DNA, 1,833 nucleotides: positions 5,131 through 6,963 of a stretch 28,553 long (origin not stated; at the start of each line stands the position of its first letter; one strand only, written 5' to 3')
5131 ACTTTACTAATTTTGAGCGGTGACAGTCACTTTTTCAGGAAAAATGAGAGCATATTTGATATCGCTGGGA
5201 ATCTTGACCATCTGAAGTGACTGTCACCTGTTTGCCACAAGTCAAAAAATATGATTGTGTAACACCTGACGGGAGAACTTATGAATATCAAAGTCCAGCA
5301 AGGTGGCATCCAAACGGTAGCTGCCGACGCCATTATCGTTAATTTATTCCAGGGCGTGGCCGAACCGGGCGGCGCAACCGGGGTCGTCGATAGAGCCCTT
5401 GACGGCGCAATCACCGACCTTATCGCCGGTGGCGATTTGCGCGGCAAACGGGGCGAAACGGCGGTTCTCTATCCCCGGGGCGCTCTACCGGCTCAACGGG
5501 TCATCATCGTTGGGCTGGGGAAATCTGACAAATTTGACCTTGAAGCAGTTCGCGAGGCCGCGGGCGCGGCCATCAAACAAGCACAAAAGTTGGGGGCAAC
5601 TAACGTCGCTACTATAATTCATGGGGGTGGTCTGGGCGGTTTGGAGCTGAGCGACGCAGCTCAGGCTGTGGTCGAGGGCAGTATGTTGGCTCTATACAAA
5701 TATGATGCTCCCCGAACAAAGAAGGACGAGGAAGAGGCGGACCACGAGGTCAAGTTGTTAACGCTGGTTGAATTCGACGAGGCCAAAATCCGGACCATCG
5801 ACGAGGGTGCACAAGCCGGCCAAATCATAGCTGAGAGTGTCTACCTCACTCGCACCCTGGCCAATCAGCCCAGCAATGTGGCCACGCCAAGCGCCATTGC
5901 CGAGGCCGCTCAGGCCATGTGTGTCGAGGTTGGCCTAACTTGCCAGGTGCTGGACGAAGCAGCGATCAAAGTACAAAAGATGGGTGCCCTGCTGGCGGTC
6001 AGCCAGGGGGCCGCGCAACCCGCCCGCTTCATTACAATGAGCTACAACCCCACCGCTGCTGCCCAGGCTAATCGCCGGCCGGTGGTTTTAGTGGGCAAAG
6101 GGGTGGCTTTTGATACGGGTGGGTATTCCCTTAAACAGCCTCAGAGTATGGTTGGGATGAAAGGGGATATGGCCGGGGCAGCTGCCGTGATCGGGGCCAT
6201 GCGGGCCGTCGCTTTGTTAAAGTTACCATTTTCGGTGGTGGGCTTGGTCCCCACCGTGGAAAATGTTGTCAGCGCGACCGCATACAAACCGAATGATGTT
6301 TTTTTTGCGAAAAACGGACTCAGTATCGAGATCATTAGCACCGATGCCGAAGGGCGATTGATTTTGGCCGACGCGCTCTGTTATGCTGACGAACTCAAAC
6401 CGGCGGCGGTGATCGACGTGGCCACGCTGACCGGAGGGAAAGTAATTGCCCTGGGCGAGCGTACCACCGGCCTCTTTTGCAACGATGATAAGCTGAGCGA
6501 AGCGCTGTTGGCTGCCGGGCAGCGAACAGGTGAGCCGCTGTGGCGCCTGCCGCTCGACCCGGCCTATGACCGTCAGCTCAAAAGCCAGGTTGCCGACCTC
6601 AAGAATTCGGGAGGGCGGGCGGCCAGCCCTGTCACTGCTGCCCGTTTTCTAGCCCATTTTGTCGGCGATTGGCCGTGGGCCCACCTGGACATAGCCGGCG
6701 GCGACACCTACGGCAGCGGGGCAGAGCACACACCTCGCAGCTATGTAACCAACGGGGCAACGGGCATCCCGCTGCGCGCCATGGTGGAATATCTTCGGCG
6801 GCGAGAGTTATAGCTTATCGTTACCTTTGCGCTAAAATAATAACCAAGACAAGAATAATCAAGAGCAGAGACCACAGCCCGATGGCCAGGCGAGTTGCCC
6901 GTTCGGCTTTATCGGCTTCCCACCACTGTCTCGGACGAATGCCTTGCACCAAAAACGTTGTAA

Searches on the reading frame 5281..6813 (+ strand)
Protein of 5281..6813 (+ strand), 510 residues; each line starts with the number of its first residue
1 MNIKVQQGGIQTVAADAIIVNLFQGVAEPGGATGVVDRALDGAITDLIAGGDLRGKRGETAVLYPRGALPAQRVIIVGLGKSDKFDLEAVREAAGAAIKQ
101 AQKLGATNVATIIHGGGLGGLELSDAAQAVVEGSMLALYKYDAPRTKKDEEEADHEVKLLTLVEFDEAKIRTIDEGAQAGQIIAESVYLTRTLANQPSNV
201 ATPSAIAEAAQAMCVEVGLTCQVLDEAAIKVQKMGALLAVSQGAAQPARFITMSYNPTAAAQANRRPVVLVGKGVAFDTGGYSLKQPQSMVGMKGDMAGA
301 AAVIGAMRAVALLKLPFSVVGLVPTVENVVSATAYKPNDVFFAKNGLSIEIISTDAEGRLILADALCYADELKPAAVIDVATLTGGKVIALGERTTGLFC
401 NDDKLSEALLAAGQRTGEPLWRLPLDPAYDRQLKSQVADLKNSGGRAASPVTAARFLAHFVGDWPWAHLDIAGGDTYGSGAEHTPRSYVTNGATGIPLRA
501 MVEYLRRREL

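Call 6: search_protein_families(library=pfam, proteins=[window:5281-6813:+])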
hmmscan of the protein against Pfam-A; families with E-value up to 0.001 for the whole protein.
window:5281-6813:+ (510 aa): 2 families
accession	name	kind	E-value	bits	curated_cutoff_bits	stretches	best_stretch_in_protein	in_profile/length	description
PF00883.26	Peptidase_M17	-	9.1e-114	380.3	25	1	189-501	2-309/310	Cytosol aminopeptidase family, catalytic domain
PF02789.23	Peptidase_M17_N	-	1.8e-26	93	23.4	1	19-148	1-129/129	Cytosol aminopeptidase family, N-terminal domain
